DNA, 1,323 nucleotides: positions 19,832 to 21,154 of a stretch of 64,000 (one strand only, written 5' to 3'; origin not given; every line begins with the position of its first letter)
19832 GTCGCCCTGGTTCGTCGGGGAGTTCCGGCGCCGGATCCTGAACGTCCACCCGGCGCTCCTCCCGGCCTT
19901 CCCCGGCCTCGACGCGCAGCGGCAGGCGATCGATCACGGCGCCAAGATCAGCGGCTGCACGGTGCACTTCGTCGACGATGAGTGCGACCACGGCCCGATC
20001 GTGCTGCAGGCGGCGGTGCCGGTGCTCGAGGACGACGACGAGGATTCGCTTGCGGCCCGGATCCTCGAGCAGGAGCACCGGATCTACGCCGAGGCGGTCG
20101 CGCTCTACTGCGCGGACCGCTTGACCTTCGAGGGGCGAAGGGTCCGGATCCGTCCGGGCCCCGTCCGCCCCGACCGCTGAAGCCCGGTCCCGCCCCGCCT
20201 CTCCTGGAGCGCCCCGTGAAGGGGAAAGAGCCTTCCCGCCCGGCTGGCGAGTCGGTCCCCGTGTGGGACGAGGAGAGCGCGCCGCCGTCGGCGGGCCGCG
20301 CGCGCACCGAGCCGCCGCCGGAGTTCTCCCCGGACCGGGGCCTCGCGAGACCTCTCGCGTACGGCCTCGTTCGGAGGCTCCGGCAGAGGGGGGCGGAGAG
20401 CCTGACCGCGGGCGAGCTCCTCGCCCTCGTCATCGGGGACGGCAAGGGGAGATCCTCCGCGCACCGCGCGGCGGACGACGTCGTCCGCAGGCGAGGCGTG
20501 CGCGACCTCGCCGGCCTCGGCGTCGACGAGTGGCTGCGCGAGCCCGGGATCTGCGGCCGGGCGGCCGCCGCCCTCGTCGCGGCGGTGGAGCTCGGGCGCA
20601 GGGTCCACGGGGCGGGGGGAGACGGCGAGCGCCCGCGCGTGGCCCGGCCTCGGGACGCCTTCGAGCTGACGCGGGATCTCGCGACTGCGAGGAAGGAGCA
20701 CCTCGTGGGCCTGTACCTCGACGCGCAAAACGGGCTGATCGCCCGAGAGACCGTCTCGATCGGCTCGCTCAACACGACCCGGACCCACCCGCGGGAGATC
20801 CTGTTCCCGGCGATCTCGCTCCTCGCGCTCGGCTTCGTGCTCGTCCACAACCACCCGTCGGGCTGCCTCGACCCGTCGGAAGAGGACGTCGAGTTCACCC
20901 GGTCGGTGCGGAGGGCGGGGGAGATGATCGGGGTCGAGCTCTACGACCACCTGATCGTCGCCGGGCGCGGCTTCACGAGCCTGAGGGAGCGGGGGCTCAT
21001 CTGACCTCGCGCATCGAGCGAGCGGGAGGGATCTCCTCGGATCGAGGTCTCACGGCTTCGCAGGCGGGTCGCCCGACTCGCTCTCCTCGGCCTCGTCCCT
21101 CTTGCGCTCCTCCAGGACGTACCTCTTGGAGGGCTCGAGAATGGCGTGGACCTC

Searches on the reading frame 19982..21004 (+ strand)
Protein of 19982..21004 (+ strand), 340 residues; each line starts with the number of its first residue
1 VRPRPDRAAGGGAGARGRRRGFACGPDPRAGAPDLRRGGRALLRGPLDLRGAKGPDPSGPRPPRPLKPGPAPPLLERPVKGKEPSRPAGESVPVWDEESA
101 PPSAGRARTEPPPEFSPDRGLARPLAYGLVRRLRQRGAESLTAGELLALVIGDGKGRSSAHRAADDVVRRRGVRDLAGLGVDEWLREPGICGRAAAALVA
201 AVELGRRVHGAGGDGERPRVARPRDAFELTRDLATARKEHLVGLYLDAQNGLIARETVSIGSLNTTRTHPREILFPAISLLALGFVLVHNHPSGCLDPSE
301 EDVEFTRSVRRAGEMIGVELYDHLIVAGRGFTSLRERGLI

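Call 45: search_protein_families(library=pfam, proteins=[window:19982-21004:+], max_evalue=0.000001)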
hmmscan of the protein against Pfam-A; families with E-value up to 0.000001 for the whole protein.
window:19982-21004:+ (340 aa): 2 families
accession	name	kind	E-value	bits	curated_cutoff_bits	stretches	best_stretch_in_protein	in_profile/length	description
PF04002.20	RadC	-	4.7e-34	117.4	22.1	1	222-339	3-121/121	RadC-like JAB domain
PF20582.4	UPF0758_N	-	4.3e-08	33.6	27.1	1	132-190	13-71/77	UPF0758 N-terminal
